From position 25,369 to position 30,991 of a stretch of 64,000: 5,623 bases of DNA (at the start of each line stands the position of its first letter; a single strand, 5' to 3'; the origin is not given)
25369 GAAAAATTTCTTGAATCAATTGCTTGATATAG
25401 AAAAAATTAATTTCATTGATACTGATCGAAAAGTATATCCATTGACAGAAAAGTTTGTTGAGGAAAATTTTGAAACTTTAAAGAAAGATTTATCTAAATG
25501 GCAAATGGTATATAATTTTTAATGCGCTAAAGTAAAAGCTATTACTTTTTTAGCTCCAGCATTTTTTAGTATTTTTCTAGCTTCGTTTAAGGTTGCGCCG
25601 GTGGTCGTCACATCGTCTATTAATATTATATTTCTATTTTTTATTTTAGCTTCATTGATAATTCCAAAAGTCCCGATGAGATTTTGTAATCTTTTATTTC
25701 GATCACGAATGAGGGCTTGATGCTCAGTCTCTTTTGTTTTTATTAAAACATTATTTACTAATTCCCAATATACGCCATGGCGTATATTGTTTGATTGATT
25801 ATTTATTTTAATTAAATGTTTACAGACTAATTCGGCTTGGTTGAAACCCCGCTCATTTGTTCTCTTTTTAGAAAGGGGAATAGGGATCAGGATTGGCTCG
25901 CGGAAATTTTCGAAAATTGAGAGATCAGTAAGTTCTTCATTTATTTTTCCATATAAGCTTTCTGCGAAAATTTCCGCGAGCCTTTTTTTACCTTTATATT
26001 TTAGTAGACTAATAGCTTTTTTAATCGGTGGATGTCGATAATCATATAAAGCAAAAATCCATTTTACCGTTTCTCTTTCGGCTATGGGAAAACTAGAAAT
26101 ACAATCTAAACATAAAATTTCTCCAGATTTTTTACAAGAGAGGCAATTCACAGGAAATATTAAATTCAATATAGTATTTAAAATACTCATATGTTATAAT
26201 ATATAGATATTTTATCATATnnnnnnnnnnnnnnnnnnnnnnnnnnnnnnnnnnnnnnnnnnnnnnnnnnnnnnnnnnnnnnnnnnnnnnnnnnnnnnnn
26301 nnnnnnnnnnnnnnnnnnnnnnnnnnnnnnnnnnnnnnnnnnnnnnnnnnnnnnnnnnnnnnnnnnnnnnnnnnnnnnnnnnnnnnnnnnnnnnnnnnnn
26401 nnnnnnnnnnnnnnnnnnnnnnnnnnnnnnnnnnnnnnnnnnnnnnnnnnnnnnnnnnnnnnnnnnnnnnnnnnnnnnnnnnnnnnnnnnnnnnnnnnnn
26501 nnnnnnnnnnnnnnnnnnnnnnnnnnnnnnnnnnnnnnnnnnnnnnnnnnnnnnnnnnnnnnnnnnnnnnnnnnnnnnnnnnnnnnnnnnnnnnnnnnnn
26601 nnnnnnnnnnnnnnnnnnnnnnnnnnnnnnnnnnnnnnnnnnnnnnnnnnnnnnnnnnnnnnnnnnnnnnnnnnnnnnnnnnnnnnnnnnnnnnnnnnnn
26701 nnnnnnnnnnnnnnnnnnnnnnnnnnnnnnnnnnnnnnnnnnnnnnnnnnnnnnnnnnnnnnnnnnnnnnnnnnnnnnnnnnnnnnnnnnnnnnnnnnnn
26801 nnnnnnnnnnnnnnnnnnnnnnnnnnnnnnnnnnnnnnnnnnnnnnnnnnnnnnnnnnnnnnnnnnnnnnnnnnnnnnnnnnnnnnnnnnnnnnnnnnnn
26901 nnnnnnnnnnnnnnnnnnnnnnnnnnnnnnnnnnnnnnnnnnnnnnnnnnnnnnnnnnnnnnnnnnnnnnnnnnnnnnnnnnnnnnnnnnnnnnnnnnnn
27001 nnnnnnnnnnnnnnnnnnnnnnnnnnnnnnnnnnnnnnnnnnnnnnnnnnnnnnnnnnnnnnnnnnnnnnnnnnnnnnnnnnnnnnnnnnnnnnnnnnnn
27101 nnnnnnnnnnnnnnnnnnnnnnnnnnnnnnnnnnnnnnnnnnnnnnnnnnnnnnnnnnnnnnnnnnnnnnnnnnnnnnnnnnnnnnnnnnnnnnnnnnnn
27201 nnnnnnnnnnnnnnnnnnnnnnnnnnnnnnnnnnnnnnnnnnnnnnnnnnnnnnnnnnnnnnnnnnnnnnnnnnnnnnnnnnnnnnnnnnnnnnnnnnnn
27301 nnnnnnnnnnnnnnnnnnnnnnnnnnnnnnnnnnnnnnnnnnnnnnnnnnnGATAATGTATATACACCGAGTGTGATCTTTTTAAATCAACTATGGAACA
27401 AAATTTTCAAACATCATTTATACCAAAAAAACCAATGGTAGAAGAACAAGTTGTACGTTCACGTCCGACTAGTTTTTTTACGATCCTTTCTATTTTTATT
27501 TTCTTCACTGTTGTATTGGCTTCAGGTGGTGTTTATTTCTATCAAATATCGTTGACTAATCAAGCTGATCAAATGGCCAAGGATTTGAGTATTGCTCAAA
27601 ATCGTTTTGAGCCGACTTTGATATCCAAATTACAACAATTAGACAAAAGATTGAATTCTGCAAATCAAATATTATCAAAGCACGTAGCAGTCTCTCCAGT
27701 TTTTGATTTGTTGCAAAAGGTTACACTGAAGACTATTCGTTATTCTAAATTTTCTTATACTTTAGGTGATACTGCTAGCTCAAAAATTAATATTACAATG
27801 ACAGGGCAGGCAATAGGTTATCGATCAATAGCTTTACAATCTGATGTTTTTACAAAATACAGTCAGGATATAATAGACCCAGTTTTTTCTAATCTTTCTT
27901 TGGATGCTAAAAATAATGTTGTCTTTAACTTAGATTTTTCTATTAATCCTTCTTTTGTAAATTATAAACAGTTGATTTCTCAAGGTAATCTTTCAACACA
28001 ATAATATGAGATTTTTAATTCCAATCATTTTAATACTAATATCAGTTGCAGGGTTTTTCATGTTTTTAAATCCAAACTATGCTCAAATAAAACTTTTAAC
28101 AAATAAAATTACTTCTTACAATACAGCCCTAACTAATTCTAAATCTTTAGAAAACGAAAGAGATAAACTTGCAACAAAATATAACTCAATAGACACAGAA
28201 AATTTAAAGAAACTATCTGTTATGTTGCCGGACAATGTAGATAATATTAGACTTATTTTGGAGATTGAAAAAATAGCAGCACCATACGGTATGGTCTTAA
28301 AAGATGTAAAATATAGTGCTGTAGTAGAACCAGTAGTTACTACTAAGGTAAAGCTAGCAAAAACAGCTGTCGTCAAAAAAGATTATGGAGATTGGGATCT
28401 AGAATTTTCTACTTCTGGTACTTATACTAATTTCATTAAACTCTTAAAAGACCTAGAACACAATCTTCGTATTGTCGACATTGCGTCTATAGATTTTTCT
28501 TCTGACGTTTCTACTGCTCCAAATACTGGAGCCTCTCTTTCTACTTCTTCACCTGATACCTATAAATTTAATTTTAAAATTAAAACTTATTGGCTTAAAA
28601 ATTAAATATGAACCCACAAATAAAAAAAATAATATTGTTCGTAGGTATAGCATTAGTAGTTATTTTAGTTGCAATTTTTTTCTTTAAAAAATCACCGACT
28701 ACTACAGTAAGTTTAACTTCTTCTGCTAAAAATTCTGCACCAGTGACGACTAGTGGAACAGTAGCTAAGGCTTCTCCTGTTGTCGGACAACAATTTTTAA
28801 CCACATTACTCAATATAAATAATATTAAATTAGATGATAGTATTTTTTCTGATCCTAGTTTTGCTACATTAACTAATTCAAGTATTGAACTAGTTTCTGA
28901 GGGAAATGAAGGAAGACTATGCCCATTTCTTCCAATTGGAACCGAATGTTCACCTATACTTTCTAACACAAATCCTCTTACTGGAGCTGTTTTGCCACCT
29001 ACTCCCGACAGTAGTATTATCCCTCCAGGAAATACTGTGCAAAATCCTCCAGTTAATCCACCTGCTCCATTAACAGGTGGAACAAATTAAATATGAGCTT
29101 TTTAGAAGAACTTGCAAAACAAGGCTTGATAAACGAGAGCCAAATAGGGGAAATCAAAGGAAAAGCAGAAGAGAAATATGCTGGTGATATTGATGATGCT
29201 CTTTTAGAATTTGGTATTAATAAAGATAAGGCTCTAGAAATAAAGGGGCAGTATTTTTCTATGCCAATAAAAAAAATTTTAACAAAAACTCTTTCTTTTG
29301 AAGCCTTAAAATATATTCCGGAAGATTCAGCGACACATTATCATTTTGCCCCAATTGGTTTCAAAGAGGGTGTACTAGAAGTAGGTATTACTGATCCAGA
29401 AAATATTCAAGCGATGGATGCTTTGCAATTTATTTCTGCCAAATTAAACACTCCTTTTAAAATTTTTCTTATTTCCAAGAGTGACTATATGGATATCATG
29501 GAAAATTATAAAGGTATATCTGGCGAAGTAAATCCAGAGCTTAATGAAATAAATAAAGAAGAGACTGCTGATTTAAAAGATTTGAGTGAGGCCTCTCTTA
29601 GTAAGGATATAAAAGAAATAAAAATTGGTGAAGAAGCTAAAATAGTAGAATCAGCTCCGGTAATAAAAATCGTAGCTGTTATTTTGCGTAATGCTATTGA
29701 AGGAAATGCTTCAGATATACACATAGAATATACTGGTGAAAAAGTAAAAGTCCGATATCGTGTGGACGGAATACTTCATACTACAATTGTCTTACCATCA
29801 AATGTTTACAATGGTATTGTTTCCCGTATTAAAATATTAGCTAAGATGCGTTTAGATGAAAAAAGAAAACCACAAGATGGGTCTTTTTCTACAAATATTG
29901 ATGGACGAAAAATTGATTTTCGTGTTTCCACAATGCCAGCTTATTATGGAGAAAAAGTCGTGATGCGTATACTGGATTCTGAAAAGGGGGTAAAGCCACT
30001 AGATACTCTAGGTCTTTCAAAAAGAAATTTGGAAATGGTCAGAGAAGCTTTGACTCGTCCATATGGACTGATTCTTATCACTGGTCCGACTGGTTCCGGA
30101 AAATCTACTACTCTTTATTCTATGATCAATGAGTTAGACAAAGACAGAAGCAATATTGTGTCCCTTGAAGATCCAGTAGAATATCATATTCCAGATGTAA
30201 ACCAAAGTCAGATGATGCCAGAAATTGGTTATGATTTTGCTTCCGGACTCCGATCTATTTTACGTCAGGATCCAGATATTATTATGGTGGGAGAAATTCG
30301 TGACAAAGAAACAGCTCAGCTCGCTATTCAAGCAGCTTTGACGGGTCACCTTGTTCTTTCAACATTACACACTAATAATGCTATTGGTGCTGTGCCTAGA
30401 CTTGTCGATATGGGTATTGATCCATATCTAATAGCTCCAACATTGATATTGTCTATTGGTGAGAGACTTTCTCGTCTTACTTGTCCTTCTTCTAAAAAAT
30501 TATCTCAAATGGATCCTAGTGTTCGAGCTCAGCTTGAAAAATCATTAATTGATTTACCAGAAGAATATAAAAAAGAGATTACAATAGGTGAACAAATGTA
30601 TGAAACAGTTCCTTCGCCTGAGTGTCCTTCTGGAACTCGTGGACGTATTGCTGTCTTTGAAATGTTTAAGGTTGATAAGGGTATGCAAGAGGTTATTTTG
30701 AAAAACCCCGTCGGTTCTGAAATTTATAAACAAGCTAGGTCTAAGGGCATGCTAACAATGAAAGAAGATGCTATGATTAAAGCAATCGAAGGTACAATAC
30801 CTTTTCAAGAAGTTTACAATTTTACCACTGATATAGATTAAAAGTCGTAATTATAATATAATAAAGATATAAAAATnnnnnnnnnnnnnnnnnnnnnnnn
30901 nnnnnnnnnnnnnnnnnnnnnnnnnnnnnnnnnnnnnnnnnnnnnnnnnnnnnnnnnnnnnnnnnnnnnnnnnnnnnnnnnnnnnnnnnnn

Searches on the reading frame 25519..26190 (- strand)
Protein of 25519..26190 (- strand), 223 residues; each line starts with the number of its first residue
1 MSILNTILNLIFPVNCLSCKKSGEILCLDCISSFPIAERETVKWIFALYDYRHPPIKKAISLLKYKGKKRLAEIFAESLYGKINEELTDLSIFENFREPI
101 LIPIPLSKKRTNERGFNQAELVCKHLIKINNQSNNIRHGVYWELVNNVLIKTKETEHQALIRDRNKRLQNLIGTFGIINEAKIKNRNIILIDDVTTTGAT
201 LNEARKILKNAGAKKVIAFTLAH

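Call 50: search_protein_families(library=pfam, proteins=[window:25519-26190:-], max_evalue=0.001)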
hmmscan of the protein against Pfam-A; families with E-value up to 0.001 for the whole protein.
window:25519-26190:- (223 aa): 2 families
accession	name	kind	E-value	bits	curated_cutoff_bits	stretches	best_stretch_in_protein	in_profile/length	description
PF00156.33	Pribosyltran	-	1.6e-08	34.5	26.3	1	178-222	80-124/158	Phosphoribosyl transferase domain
PF18912.6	DZR_2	-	0.00038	20.7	27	1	7-38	1-36/56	Double zinc ribbon domain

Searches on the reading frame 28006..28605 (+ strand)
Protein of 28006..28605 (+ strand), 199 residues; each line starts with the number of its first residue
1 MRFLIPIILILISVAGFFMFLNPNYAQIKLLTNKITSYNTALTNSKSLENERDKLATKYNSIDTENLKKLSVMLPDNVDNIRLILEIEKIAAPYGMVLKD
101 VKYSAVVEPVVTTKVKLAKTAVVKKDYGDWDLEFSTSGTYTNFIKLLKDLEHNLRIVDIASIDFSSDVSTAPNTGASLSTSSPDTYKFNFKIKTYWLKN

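Call 50: search_protein_families(library=pfam, proteins=[window:28006-28605:+], max_evalue=0.001)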
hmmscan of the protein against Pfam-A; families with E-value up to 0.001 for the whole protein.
window:28006-28605:+ (199 aa): 1 family
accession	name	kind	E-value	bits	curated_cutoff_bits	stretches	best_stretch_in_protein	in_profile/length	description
PF04350.18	PilO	-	3.8e-05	24.3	22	0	36-196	9-142/145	Pilus assembly protein, PilO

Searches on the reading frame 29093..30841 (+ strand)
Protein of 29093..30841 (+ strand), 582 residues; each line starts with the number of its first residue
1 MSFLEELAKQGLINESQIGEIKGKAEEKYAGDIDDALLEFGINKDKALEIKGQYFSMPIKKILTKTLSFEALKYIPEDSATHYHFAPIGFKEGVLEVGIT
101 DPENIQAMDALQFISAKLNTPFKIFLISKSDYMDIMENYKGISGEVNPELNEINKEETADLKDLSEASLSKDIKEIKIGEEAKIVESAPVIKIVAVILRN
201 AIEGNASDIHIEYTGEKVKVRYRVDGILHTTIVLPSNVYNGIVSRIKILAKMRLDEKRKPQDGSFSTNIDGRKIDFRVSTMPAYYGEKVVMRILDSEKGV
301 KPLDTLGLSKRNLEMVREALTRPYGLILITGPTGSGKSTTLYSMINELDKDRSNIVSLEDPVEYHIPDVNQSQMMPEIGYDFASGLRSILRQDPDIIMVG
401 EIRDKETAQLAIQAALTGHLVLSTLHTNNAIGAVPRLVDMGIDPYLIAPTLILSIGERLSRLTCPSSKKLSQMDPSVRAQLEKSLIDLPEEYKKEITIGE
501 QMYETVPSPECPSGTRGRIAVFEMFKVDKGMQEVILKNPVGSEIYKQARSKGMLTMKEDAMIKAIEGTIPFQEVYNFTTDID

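Call 8: search_protein_families(library=pfam, proteins=[window:29093-30841:+], max_evalue=0.01)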
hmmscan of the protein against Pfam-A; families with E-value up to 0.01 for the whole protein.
window:29093-30841:+ (582 aa): 14 families
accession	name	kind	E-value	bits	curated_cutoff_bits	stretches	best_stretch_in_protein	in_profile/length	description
PF00437.27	T2SSE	-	1.4e-116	389.6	24.9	1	186-574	4-368/370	Type II/IV secretion system protein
PF05157.20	MshEN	-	1.4e-08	35.1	23.1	1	56-140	2-84/90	MshEN domain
PF13401.12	AAA_22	-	0.00019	22.2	27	1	325-362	6-43/130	AAA domain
PF13173.12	AAA_14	-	0.00031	21.2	27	1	326-370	4-49/129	AAA domain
PF25199.1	nSTAND_NTPase5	-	0.001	19.3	34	1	318-362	35-80/145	Novel STAND NTPase 5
PF13476.12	AAA_23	-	0.0019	19.3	27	1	325-341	20-36/201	AAA domain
PF13555.12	AAA_29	-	0.002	18.3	27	1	323-341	21-39/61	P-loop containing region of AAA domain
PF13191.12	AAA_16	-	0.0021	19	32.6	1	321-372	17-64/167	AAA ATPase domain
PF00005.33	ABC_tran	-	0.0032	18.5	25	1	326-364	13-51/137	ABC transporter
PF20720.3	nSTAND3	-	0.0034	17.5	27.2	1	323-363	16-56/155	Novel STAND NTPase 3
PF13086.12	AAA_11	-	0.0036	17.5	27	0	310-349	4-42/257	AAA domain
PF01637.24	ATPase_2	-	0.0038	17.5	33.2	1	312-360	7-55/225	ATPase domain predominantly from Archaea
PF01935.23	DUF87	-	0.0061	17.1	23.2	0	328-356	27-56/220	Helicase HerA, central domain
PF13604.12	AAA_30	-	0.0086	16.3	27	0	309-347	3-41/191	AAA domain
